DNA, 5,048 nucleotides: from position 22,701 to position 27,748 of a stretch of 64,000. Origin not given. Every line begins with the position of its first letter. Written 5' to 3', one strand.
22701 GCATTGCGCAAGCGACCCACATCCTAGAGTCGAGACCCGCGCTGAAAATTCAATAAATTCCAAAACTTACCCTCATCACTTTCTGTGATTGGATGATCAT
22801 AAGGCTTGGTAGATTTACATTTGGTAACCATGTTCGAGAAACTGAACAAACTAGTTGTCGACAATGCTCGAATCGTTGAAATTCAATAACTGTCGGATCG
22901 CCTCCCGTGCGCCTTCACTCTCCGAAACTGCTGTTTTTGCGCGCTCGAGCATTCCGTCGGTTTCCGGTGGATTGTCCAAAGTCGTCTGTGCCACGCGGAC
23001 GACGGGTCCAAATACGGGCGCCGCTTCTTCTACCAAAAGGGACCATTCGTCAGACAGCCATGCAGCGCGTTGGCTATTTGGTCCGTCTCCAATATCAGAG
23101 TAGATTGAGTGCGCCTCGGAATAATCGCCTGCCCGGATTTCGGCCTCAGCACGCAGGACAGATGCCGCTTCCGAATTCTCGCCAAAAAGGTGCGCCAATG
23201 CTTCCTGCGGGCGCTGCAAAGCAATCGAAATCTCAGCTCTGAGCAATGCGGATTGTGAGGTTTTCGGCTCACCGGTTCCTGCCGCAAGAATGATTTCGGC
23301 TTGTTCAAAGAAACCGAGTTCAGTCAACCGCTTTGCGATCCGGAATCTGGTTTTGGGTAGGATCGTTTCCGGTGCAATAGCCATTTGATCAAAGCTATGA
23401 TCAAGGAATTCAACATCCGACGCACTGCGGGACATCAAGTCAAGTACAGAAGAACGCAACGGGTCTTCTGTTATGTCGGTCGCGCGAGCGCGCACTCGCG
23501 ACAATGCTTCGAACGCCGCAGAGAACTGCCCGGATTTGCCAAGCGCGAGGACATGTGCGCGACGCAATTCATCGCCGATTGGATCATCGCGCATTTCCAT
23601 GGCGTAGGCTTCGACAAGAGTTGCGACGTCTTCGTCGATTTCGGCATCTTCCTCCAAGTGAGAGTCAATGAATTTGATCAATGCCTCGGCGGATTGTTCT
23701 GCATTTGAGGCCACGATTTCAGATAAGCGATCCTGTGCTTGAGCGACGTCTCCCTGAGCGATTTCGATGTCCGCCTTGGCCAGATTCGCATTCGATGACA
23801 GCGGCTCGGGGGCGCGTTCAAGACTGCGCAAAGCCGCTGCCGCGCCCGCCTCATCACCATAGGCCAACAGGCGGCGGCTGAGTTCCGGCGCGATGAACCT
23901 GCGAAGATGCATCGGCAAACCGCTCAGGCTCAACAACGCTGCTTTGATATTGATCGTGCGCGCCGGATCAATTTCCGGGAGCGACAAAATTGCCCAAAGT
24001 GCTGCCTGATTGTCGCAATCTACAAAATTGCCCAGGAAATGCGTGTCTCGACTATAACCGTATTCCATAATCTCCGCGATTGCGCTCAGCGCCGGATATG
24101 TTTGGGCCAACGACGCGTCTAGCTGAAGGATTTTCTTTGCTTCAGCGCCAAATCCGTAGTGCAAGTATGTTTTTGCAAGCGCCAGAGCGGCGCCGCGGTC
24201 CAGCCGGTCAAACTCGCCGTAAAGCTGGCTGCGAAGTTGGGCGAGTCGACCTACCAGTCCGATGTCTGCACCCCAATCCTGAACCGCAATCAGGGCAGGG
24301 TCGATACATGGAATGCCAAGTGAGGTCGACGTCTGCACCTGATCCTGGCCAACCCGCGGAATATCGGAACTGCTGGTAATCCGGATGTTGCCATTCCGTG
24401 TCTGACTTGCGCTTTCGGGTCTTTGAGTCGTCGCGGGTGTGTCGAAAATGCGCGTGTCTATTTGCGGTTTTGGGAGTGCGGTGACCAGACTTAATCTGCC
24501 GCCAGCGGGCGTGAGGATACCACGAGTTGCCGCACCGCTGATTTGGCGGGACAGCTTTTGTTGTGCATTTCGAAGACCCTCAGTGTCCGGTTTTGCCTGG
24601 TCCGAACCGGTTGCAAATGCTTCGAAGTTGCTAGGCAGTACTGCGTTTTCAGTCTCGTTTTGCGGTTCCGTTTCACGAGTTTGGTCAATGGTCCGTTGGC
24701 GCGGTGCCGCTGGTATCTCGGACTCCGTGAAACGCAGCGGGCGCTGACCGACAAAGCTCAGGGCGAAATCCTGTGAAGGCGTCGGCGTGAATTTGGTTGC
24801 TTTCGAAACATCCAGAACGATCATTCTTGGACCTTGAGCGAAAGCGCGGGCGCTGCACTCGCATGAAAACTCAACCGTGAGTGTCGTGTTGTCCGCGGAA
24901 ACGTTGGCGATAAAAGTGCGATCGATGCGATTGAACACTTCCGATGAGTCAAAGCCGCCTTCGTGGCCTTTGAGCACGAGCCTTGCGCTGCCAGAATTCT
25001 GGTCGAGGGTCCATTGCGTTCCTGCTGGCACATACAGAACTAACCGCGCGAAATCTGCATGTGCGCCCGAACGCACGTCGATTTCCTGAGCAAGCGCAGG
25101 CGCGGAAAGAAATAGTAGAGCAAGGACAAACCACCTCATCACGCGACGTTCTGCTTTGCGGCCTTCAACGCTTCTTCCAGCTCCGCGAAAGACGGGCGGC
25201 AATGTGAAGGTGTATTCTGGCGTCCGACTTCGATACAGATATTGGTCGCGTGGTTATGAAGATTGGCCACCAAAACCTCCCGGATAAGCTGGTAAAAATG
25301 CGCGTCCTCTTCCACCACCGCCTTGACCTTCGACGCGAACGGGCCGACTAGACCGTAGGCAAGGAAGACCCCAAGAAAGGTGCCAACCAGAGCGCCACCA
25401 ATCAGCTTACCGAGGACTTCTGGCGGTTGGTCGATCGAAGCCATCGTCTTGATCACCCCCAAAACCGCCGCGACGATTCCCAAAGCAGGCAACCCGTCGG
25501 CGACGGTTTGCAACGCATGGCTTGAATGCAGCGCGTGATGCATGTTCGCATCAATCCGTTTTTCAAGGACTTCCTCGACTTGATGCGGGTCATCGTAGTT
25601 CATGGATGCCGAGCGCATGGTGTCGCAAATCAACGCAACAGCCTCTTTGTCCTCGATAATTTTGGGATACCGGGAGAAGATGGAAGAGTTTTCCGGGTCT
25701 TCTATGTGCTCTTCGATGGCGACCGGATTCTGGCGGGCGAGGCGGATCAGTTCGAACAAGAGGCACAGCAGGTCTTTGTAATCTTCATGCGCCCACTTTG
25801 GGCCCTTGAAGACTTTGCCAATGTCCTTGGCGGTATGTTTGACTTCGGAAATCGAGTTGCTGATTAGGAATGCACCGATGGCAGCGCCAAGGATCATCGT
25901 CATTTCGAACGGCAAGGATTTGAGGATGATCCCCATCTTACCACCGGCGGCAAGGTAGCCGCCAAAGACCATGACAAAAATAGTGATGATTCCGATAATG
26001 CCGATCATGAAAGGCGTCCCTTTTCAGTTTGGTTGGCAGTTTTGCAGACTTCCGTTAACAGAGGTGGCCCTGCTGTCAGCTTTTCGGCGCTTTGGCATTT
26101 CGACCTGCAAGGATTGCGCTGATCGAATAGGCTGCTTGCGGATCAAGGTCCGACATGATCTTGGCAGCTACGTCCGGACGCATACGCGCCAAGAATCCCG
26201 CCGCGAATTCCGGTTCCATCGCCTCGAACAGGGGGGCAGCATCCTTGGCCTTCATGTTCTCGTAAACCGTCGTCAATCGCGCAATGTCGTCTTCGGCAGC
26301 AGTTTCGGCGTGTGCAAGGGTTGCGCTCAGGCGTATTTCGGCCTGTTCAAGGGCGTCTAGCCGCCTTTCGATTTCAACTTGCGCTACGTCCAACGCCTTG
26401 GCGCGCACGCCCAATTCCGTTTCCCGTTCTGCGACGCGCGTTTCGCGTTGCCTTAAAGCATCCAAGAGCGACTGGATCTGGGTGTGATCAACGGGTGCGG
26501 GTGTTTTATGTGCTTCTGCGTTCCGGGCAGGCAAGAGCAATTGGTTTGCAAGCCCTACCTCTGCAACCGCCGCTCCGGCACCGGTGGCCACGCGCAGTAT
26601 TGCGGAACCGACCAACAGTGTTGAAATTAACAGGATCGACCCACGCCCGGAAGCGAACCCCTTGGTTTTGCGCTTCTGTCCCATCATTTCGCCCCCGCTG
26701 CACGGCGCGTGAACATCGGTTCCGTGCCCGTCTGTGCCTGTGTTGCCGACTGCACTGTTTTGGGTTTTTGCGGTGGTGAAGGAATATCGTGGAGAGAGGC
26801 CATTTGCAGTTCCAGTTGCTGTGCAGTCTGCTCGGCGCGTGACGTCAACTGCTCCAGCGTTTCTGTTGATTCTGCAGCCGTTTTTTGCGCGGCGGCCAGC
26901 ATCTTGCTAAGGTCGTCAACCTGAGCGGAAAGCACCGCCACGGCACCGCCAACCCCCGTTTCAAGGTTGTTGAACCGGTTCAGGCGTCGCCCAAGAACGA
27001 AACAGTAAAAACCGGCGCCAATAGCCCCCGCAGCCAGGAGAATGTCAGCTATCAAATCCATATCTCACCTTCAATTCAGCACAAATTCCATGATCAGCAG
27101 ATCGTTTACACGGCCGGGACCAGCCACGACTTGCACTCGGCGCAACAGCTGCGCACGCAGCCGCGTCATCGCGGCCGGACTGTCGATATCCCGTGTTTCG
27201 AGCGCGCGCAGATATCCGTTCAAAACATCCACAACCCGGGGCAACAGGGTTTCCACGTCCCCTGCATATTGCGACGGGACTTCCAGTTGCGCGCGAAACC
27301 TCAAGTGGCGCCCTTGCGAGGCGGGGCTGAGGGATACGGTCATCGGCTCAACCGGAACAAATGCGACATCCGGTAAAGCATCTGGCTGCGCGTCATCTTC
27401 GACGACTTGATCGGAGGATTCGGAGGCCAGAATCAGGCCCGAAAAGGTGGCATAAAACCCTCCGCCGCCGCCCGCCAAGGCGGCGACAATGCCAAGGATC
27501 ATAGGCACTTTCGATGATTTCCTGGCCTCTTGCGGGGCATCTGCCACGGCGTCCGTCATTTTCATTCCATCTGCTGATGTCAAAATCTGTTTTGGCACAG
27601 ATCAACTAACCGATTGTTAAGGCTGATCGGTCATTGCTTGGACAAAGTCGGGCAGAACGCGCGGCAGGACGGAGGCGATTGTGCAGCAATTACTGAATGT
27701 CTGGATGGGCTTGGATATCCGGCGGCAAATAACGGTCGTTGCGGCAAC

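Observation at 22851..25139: A 762-aa secreted AMIN-like/helical-repeat protein is translationally coupled to motA where motB would normally sit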

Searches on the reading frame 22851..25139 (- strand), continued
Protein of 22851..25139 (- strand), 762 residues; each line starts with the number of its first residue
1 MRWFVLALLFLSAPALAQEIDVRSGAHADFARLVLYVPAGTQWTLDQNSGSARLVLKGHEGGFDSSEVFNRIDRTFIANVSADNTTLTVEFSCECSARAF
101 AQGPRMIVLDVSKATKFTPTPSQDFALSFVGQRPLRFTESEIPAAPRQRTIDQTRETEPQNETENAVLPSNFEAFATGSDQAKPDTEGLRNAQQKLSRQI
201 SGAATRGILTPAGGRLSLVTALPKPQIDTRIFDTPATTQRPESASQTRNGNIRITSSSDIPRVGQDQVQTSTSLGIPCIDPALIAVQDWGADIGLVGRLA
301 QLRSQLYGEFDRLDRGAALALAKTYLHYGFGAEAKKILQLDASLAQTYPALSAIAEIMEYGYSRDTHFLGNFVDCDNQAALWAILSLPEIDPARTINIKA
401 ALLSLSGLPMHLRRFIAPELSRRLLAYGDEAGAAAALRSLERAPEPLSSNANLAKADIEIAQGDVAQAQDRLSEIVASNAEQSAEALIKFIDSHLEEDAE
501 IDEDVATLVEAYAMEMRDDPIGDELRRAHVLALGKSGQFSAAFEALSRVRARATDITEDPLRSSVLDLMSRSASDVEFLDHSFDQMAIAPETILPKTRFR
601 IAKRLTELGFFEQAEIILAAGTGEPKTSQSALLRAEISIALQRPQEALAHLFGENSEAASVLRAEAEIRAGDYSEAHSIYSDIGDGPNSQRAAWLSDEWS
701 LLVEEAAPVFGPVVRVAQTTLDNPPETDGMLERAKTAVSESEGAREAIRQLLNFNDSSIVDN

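Call 68: search_protein_families(library=pfam, proteins=[L051:24-935:+, L051:1680-2360:+, L051:2357-3034:+, L051:3107-3949:+, L051:3907-4818:+, L051:8706-9632:-, L051:9575-11677:-, L051:11791-12708:+, L051:12485-13615:-], max_evalue=0.001)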
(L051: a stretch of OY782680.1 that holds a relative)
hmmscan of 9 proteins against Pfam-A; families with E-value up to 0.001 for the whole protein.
L051:24-935:+ (303 aa): 9 families
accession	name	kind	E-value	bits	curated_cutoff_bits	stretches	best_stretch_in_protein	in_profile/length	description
PF01262.27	AlaDh_PNT_C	-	1.8e-85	286.1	23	1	72-283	1-213/214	Alanine dehydrogenase/PNT, C-terminal domain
PF05222.21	AlaDh_PNT_N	-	2.5e-19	70.3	30.4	1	1-68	67-136/136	Alanine dehydrogenase/PNT, N-terminal domain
PF07992.20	Pyr_redox_2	-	1.3e-08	35.1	26.1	1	45-154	97-197/291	Pyridine nucleotide-disulphide oxidoreductase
PF02826.25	2-Hacid_dh_C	-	1.9e-08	34.4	25.1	1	100-199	37-127/178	D-isomer specific 2-hydroxyacid dehydrogenase, NAD binding domain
PF00070.33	Pyr_redox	-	5.6e-08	33.6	22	1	101-154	1-54/82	Pyridine nucleotide-disulphide oxidoreductase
PF01266.30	DAO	-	2.5e-05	24.4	27.9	1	101-131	1-31/353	FAD dependent oxidoreductase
PF01488.26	Shikimate_DH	-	5.3e-05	23.8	24.3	1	100-199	13-112/138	Shikimate / quinate 5-dehydrogenase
PF02737.24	3HCDH_N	-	0.0005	20.5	22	1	101-150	1-50/180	3-hydroxyacyl-CoA dehydrogenase, NAD binding domain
PF13241.12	NAD_binding_7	-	0.00075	20.5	22.1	0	100-170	8-69/104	Putative NAD(P)-binding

L051:1680-2360:+ (226 aa): 1 family
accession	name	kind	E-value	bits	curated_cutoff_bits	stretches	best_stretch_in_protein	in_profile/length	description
PF00581.25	Rhodanese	-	1.4e-11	45.1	22.2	1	93-199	8-101/102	Rhodanese-like domain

L051:2357-3034:+ (225 aa): 1 family
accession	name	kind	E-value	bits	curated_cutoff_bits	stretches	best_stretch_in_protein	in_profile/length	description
PF01476.26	LysM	-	1.2e-08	35.2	20.9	1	180-225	2-43/43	LysM domain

L051:3107-3949:+ (280 aa): 3 families
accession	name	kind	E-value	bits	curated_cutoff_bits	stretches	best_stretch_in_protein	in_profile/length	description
PF04321.23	RmlD_sub_bind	-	8.6e-95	317.5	27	1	1-278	1-284/287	RmlD substrate binding domain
PF01370.27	Epimerase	-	4.6e-11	43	20.9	1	29-159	46-189/240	NAD dependent epimerase/dehydratase family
PF16363.11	GDP_Man_Dehyd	-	3.5e-08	33.7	27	1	30-134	58-166/332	GDP-mannose 4,6 dehydratase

L051:3907-4818:+ (303 aa): 2 families
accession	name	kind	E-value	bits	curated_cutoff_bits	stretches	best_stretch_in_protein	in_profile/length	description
PF00483.29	NTP_transferase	-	7.4e-70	235.8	21.2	1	18-253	1-242/245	Nucleotidyl transferase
PF12804.13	NTP_transf_3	-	3.9e-08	34.1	27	1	19-141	1-112/160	MobA-like NTP transferase domain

L051:8706-9632:- (308 aa): 1 family
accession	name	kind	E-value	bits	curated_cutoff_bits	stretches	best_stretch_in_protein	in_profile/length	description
PF02424.20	ApbE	-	2.6e-40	139.1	25.6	1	50-283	1-250/266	ApbE family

L051:9575-11677:- (700 aa): 1 family
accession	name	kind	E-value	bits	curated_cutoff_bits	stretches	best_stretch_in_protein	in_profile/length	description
PF12801.12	Fer4_5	-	9e-15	54.8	22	2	490-536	2-48/48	4Fe-4S binding domain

L051:11791-12708:+ (305 aa): 0 families

L051:12485-13615:- (376 aa): 3 families
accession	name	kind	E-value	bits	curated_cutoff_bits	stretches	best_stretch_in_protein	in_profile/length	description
PF04055.27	Radical_SAM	-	2.7e-27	96.4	29.5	1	30-185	3-165/166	Radical SAM superfamily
PF13186.11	SPASM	-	6.3e-10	39.6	21.5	1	254-320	1-67/67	Iron-sulfur cluster-binding domain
PF13353.11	Fer4_12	-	3.3e-06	27.9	22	1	32-114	13-98/137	4Fe-4S single cluster domain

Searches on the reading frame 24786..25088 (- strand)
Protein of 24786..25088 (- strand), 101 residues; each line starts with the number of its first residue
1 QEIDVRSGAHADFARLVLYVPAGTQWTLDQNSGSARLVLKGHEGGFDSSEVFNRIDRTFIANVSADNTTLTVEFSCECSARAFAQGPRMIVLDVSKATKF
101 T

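Call 41: predict_structure(alignment_id=A2)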
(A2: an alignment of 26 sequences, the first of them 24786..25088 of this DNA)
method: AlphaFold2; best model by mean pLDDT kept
length: 101 residues; sequences in the alignment: 26
mean_pLDDT: 95.8   pTM: 0.86
mean pLDDT of the five models: 95.8, 95.8, 94.8, 94.6, 94.1
residues with pLDDT >= 90: 97; 70-90: 1; 50-70: 2; < 50: 1
segments of 3 or more residues with pLDDT < 50: none
pLDDT, mean of each block of 10 residues (from residue 1): 97 98 97 97 96 97 98 98 98 88 42
secondary structure, 60 per line:
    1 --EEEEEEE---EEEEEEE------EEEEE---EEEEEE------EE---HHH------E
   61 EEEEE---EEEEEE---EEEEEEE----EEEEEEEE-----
elements in order: E3-9 E13-19 E26-30 E34-39 E60-65 E69-74 E78-84 E89-96

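Call 44: fold_search(model_id=the predicted structure, library=pdb)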
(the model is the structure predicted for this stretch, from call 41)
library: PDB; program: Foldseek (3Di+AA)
matches with E <= 10: 446; with E <= 0.001: 0
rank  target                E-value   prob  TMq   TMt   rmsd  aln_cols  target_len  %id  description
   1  4bin                  2.8e-03  1.00  0.62  0.21   4.5       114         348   14  Crystal structure of the E. coli N-acetylmuramoyl-L-alanine amidase AmiC (released 2013-08-21)
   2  4aqz_MODEL_1_A        7.6e-03  1.00  0.64  0.49   4.4       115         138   13  B2 domain of Neisseria meningitidis Pilus assembly protein PilQ (released 2012-10-17)
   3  4av2_A                1.2e-02  1.00  0.61  0.26   4.4       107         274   17  Single particle electron microscopy of PilQ dodecameric complexes from Neisseria meningitidis. (released 2012-10-17)
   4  4rzk_A                1.3e-02  1.00  0.48  0.53   6.4       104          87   13  Crystal structure of Sulfolobus solfataricus Hsp20.1 ACD (released 2015-12-23)
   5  4rzk_B                1.9e-02  1.00  0.51  0.58   6.1       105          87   14  Crystal structure of Sulfolobus solfataricus Hsp20.1 ACD (released 2015-12-23)
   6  1ejf_A                2.2e-02  0.99  0.48  0.45   6.0       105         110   10  CRYSTAL STRUCTURE OF THE HUMAN CO-CHAPERONE P23 (released 2000-06-19)
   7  3gt6_B                2.2e-02  0.98  0.47  0.47  12.9       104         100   12  Crystal Structure of the hspA from Xanthomonas axonopodis (released 2011-02-16)
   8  3w1z_C                2.6e-02  0.99  0.54  0.44  13.8       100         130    8  Heat shock protein 16.0 from Schizosaccharomyces pombe (released 2013-03-13)
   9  4zja_A                2.6e-02  0.99  0.53  0.51  11.2       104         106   13  Small heat shock protein AgsA from Salmonella typhimurium: C-terminal truncated construct (released 2016-04-20)
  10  5j7n                  2.6e-02  0.99  0.50  0.47  12.6       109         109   13  Crystal structure of a small heat-shock protein from Xylella fastidiosa reveals a distinct high order structure (released 2017-04-12)
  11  7y04_C                2.7e-02  0.99  0.47  0.43   5.7       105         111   10  Hsp90-AhR-p23 complex (released 2023-01-04)
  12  6l6m_B                3.0e-02  0.99  0.54  0.52  12.3       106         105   11  HSP18.5 from E. histolytica (released 2020-11-04)
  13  3w1z_B                3.0e-02  0.99  0.53  0.40  10.3       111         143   10  Heat shock protein 16.0 from Schizosaccharomyces pombe (released 2013-03-13)
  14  4i88_A                3.2e-02  0.99  0.55  0.50  12.0       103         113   13  R107G HSP16.5 (released 2013-11-13)
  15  7krj_C                3.6e-02  0.99  0.48  0.38   5.7       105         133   10  The GR-Maturation Complex: Glucocorticoid Receptor in complex with Hsp90 and co-chaperone p23 (released 2022-01-12)
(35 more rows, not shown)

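Call 55: search_protein_families(library=pfam, alignment_id=A2, max_evalue=10)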
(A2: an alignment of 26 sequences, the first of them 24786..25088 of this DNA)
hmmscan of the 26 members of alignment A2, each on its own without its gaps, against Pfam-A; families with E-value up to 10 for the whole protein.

A. member 1, window:24786-25088:- (101 aa): 0 families

B. families by the number of members that match (of 26 scanned): 11 families
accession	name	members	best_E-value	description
PF24837.1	AMIN-like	21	3.4e-05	AMIN-like domain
PF11741.13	AMIN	7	0.0012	AMIN domain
PF10633.15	NPCBM_assoc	1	0.0031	NPCBM-associated, NEW3 domain of alpha-galactosidase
PF21962.1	DUF6924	1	0.036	Domain of unknown function (DUF6924)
PF17731.6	DUF5570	1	0.051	Family of unknown function (DUF5570)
PF22504.1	DUF6993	1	0.054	Domain of unknown function (DUF6993)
PF12483.13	GIDE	1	0.055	E3 Ubiquitin ligase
PF19407.5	DUF5979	1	0.13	Domain of unknown function (DUF5979)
PF01664.22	Reo_sigma1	1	0.14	Reovirus viral attachment protein sigma 1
PF22932.2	Ubiq_DUF_assoc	1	0.23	DUF569 associated ubiquitin-like domain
PF20452.3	Calmod_bind_C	1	0.26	Calmodulin binding protein C-terminal domain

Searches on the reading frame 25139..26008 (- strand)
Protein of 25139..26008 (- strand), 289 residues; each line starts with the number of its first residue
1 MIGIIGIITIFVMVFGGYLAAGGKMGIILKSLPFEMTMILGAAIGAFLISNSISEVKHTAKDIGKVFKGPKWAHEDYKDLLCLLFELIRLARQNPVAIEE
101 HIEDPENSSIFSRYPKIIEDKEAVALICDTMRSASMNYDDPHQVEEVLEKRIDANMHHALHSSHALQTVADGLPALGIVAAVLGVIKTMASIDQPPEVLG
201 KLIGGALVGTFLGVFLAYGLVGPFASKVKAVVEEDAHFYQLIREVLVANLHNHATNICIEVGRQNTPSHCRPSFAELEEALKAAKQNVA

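Call 3: search_protein_families(library=pfam, proteins=[window:25139-26008:-], max_evalue=0.01)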
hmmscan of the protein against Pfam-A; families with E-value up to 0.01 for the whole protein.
window:25139-26008:- (289 aa): 2 families
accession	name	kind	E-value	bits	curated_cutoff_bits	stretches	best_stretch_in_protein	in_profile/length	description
PF20560.3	MotA_N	-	7.6e-36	122.7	27.3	1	4-94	1-90/91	Motility protein A N-terminal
PF01618.21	MotA_ExbB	-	7.4e-15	55.3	22.9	1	136-236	19-122/127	MotA/TolQ/ExbB proton channel family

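Call 4: search_protein_families(library=ncbifam, proteins=[window:25139-26008:-], max_evalue=0.01)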
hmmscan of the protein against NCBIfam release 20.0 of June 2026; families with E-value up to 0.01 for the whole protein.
window:25139-26008:- (289 aa): 7 families
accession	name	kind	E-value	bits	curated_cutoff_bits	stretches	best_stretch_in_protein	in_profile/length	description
TIGR03818.1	MotA1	equivalog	3.2e-111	371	303.8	1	1-282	1-281/282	flagellar motor stator protein MotA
NF005997.1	PRK08124.1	equivalog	4.2e-22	78.3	340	1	3-253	5-233/259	flagellar motor stator protein MotA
NF006583.0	PRK09109.1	equivalog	9.5e-22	77.3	237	1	2-248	4-227/246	flagellar motor protein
NF006284.1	PRK08456.1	equivalog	6.1e-16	58.4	380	1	4-234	6-213/252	flagellar motor stator protein MotA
NF005383.1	PRK06926.1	equivalog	4.6e-11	42.3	394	1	5-247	10-231/271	flagellar motor protein MotP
NF006527.0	PRK08990.1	equivalog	3.1e-08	33.3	341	1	139-248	116-224/254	flagellar motor protein PomA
NF005237.0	PRK06743.1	equivalog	2.9e-07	30.1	373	1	127-234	128-233/277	flagellar motor protein MotP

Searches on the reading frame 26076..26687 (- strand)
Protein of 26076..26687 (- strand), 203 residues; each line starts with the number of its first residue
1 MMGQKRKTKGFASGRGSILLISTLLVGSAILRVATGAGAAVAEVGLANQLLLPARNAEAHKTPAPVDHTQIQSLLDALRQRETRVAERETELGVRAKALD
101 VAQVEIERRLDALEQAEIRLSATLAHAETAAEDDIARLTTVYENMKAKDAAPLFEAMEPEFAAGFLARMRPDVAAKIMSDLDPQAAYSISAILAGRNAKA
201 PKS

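Call 3: search_protein_families(library=pfam, proteins=[window:26076-26687:-], max_evalue=0.01)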
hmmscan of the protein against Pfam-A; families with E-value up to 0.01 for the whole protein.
window:26076-26687:- (203 aa): 3 families
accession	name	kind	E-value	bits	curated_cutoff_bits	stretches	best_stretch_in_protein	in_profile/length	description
PF03448.22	MgtE_N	-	1.3e-05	26.1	25.9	1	132-193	36-97/102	MgtE intracellular N domain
PF14841.11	FliG_M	-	0.0088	16.7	25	0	158-186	12-40/76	FliG middle domain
PF15946.10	DUF4754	-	0.0095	16.6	27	0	112-142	12-43/80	Domain of unknown function (DUF4754)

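Call 4: search_protein_families(library=ncbifam, proteins=[window:26076-26687:-], max_evalue=0.01)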
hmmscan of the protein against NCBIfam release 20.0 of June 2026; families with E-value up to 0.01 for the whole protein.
window:26076-26687:- (203 aa): 2 families
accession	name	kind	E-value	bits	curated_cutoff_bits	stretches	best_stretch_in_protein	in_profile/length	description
NF047368.1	collar_FlbB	equivalog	1.4e-05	25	110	1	55-158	46-148/193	periplasmic-type flagellar collar protein FlbB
NF046104.1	PptglHdxlasePcsB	equivalog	0.0012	18.1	450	1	38-154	137-250/400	peptidoglycan hydrolase PcsB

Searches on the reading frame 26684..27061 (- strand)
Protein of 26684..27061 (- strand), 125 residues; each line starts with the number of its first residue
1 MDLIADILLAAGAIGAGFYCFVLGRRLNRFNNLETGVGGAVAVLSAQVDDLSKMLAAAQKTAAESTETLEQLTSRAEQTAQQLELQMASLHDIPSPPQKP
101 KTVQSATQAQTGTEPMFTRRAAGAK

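Call 3: search_protein_families(library=pfam, proteins=[window:26684-27061:-], max_evalue=0.01)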
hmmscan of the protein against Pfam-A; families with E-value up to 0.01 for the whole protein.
window:26684-27061:- (125 aa): 3 families
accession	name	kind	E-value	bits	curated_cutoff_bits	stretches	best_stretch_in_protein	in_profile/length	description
PF06791.18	TMP_2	-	0.0012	19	30.2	1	4-85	70-155/208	Prophage tail length tape measure protein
PF04102.17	SlyX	-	0.004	18.2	30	1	40-88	11-59/67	SlyX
PF20072.4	DUF6468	-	0.0072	16.9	26.9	0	36-89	7-60/76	Domain of unknown function (DUF6468)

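Call 4: search_protein_families(library=ncbifam, proteins=[window:26684-27061:-], max_evalue=0.01)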
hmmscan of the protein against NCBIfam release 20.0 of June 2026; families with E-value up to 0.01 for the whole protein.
window:26684-27061:- (125 aa): 0 families

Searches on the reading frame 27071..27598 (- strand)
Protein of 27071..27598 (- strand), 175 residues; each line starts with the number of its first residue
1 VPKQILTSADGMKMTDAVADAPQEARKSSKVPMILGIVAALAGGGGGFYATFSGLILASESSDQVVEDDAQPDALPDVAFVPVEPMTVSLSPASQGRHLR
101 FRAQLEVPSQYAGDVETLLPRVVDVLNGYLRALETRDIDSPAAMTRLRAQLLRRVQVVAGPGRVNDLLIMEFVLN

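Call 3: search_protein_families(library=pfam, proteins=[window:27071-27598:-], max_evalue=0.01)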
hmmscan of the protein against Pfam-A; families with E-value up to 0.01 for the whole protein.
window:27071-27598:- (175 aa): 1 family
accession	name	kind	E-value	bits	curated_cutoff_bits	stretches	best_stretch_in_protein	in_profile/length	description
PF03748.19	FliL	-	3.4e-13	50.5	24.6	1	80-173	1-101/103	Flagellar basal body-associated protein FliL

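Call 4: search_protein_families(library=ncbifam, proteins=[window:27071-27598:-], max_evalue=0.01)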
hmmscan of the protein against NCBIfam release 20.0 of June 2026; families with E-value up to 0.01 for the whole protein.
window:27071-27598:- (175 aa): 3 families
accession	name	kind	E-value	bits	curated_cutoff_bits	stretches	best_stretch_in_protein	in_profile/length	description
NF009420.1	PRK12785.1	equivalog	5.4e-23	81.5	197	1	18-174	9-160/161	flagellar basal body-associated protein FliL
NF005435.1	PRK07021.1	equivalog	3.3e-07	30.3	131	1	26-174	5-156/157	flagellar basal body-associated protein FliL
NF004285.1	PRK05696.1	equivalog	0.00046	20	179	1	21-160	11-152/171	flagellar basal body-associated protein FliL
